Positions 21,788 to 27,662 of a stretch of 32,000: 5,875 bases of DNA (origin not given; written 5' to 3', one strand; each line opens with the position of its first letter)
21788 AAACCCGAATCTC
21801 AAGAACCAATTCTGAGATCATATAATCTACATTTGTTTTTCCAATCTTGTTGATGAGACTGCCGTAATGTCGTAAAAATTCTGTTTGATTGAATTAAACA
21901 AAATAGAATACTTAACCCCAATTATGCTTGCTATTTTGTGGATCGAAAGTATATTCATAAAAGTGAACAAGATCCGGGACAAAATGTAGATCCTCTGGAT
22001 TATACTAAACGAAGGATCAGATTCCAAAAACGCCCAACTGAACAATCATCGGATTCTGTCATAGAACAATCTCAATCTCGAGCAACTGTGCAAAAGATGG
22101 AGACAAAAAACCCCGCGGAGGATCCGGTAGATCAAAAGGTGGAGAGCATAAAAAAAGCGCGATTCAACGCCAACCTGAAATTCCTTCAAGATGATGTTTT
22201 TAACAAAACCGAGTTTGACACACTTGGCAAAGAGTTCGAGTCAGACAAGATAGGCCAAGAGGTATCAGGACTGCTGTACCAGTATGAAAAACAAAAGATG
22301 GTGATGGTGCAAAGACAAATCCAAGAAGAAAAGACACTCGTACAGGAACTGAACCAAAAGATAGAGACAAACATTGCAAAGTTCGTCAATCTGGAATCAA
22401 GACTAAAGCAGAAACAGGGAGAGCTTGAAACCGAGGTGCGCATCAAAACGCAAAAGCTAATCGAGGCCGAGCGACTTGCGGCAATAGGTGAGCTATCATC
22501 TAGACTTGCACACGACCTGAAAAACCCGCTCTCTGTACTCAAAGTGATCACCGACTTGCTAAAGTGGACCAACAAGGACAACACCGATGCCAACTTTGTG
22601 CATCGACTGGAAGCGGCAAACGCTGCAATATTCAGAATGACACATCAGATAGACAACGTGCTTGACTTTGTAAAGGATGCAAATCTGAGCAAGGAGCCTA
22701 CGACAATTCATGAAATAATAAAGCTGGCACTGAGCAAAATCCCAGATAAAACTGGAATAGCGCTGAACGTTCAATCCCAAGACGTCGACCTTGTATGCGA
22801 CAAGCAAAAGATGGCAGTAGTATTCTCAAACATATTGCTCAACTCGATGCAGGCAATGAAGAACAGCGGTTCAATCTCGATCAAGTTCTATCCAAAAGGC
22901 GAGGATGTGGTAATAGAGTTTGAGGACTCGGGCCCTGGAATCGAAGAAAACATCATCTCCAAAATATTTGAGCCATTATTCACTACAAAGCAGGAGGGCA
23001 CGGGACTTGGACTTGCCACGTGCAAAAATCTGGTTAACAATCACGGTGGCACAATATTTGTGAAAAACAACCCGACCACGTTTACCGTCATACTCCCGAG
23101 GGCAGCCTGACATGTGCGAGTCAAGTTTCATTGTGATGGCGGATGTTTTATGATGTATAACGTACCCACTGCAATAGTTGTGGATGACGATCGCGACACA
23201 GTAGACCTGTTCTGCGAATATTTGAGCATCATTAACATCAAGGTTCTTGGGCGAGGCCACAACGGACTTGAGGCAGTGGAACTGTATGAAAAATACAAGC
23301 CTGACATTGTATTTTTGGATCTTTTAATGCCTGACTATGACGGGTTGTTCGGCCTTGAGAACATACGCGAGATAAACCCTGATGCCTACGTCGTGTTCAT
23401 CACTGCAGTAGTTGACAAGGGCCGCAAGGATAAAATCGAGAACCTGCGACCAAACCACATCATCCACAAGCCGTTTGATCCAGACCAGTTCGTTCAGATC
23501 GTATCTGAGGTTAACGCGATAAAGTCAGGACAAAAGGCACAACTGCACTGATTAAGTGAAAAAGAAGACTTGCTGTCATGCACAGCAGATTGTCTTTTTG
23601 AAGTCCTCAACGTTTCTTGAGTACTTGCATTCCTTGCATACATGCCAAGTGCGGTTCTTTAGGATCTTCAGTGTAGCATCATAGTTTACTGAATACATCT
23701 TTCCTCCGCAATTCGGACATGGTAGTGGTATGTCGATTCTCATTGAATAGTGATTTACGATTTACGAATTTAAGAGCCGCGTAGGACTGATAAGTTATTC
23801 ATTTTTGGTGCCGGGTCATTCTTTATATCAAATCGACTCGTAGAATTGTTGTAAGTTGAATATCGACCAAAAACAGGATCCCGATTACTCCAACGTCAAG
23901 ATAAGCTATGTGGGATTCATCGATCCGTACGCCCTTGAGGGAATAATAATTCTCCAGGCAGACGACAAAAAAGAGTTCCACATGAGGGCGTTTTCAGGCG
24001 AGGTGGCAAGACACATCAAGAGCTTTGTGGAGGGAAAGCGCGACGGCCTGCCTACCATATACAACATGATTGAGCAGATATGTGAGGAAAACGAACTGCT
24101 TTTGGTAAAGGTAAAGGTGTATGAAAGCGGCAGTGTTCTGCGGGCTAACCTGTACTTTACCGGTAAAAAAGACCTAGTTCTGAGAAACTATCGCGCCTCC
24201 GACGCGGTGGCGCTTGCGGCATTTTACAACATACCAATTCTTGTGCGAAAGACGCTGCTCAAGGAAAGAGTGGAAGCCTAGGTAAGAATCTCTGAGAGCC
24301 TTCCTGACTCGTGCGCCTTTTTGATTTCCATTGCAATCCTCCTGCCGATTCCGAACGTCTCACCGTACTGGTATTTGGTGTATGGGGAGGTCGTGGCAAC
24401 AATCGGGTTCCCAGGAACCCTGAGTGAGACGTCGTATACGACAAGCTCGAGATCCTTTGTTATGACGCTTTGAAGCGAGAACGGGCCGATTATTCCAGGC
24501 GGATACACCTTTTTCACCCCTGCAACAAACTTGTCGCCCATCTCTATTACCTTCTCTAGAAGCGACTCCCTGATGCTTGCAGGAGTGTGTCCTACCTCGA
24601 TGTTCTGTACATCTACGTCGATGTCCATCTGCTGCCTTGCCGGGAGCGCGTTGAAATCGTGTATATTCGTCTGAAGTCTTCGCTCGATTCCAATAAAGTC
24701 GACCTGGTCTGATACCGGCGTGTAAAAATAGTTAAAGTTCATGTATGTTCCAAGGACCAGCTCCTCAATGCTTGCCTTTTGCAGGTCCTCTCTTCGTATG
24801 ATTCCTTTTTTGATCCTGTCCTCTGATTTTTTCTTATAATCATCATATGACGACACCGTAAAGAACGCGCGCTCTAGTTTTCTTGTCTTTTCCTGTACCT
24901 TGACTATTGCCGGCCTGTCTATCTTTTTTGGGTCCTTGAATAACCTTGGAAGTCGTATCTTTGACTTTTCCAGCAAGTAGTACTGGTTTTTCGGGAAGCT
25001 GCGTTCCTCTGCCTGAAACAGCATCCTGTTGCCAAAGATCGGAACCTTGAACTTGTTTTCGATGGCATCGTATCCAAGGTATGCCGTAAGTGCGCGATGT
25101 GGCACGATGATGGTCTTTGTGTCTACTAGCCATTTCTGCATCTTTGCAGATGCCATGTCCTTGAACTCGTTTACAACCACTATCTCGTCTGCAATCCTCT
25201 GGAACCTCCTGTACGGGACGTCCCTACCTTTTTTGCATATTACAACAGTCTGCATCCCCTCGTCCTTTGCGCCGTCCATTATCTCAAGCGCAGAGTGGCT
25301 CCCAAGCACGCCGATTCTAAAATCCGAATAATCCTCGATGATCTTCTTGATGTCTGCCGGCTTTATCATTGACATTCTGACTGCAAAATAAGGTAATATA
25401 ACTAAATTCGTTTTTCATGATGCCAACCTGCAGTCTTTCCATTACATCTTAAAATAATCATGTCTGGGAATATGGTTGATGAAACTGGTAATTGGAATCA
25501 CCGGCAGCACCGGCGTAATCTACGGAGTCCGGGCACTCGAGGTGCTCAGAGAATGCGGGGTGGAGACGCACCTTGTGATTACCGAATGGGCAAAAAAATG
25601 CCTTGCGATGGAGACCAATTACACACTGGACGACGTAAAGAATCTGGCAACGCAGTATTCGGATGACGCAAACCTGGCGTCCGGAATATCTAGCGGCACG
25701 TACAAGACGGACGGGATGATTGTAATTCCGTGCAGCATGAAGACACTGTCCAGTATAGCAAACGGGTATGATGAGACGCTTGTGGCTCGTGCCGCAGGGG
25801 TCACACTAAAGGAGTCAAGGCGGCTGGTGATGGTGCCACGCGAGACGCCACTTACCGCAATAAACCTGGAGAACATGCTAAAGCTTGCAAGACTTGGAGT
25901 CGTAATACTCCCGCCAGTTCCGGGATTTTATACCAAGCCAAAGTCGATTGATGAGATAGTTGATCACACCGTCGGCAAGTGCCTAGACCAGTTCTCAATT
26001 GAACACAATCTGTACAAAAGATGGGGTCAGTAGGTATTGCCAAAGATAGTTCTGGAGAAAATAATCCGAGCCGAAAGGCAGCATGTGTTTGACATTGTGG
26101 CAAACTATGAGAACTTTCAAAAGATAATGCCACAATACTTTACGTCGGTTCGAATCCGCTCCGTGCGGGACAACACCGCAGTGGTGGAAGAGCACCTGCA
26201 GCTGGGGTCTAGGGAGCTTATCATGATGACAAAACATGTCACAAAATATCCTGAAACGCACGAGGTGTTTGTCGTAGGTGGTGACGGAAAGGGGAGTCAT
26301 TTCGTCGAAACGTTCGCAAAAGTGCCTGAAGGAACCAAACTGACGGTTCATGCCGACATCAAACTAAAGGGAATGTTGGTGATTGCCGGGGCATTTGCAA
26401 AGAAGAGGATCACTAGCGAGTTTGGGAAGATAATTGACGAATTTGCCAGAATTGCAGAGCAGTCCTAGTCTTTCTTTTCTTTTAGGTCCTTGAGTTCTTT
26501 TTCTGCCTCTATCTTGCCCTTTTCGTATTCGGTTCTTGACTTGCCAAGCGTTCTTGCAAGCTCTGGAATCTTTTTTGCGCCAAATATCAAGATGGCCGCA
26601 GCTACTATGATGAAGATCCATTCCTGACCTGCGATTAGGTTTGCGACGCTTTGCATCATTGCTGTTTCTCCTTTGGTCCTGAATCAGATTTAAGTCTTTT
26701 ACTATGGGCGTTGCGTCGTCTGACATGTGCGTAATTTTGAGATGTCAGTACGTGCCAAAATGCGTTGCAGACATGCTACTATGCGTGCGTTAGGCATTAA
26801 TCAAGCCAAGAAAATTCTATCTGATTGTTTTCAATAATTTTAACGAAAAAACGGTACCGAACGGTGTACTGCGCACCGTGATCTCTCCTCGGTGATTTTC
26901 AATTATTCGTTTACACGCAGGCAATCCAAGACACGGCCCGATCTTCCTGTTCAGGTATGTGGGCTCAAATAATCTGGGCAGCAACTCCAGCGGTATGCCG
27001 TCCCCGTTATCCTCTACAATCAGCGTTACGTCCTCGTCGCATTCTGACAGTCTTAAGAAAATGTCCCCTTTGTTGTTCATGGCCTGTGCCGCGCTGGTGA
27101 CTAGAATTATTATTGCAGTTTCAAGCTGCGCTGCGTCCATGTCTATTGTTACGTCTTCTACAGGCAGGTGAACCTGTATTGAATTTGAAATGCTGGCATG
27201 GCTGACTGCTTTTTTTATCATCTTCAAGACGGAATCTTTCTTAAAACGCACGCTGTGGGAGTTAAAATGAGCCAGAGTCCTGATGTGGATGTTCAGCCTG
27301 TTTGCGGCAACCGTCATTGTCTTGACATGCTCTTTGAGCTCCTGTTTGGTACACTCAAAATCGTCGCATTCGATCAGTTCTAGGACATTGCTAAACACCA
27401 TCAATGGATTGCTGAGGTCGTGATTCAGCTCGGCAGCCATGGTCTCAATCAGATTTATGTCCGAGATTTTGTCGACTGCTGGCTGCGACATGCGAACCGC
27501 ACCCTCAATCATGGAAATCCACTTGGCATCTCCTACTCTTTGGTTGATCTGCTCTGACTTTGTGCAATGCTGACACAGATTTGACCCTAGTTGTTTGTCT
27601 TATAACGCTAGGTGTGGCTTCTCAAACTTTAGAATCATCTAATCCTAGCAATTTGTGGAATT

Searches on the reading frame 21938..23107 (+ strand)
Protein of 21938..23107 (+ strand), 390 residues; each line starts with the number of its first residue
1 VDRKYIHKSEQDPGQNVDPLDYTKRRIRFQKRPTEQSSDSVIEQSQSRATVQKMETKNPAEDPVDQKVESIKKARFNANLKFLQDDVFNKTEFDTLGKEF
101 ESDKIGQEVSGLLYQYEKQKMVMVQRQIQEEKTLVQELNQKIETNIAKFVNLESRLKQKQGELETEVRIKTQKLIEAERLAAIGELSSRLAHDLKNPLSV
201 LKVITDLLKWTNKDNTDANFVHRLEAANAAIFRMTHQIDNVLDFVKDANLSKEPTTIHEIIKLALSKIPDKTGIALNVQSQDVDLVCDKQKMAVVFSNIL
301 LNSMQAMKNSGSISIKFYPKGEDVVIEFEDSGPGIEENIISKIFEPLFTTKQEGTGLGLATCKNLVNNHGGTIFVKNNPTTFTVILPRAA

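Call 50: search_protein_families(library=pfam, proteins=[window:21938-23107:+], max_evalue=0.001)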
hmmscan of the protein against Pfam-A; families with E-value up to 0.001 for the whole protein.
window:21938-23107:+ (390 aa): 3 families
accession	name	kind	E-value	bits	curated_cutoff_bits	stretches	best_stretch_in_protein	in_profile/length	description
PF02518.31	HATPase_c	-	9.1e-23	81.3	26.4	1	288-388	2-109/111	Histidine kinase-, DNA gyrase B-, and HSP90-like ATPase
PF00512.31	HisKA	-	3.6e-08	33.8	26.9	1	184-246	3-62/66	His Kinase A (phospho-acceptor) domain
PF14501.12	HATPase_c_5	-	1.4e-06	28.6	22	1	290-384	4-97/102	GHKL domain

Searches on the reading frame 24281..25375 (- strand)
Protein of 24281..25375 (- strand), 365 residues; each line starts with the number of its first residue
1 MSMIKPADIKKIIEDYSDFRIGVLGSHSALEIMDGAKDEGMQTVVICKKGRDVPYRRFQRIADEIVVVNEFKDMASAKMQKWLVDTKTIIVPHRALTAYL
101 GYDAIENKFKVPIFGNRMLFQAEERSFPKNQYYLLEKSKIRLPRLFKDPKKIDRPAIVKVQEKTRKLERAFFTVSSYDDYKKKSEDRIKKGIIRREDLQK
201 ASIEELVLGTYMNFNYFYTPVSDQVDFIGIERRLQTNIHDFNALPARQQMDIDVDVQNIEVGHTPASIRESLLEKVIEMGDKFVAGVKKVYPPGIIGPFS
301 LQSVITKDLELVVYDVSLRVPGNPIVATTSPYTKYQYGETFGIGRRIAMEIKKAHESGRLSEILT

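Call 50: search_protein_families(library=pfam, proteins=[window:24281-25375:-], max_evalue=0.001)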
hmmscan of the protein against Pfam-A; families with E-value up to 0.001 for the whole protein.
window:24281-25375:- (365 aa): 2 families
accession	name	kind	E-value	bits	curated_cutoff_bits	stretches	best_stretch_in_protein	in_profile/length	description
PF06973.17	DUF1297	-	1.1e-74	250.5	23.8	1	179-365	1-188/188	Domain of unknown function (DUF1297)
PF06849.18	DUF1246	-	4.5e-45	153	25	1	21-146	1-122/122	Protein of unknown function (DUF1246)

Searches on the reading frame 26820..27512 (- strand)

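Call 50: search_protein_families(library=pfam, proteins=[window:26820-27512:-], max_evalue=0.001)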
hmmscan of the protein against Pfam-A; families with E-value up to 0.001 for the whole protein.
window:26820-27512:- (231 aa): 2 families
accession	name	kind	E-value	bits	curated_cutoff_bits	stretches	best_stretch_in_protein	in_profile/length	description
PF02518.31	HATPase_c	-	8e-18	65.3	26.4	1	126-227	2-108/111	Histidine kinase-, DNA gyrase B-, and HSP90-like ATPase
PF00512.31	HisKA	-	4.7e-05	23.8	26.9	1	24-80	4-57/66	His Kinase A (phospho-acceptor) domain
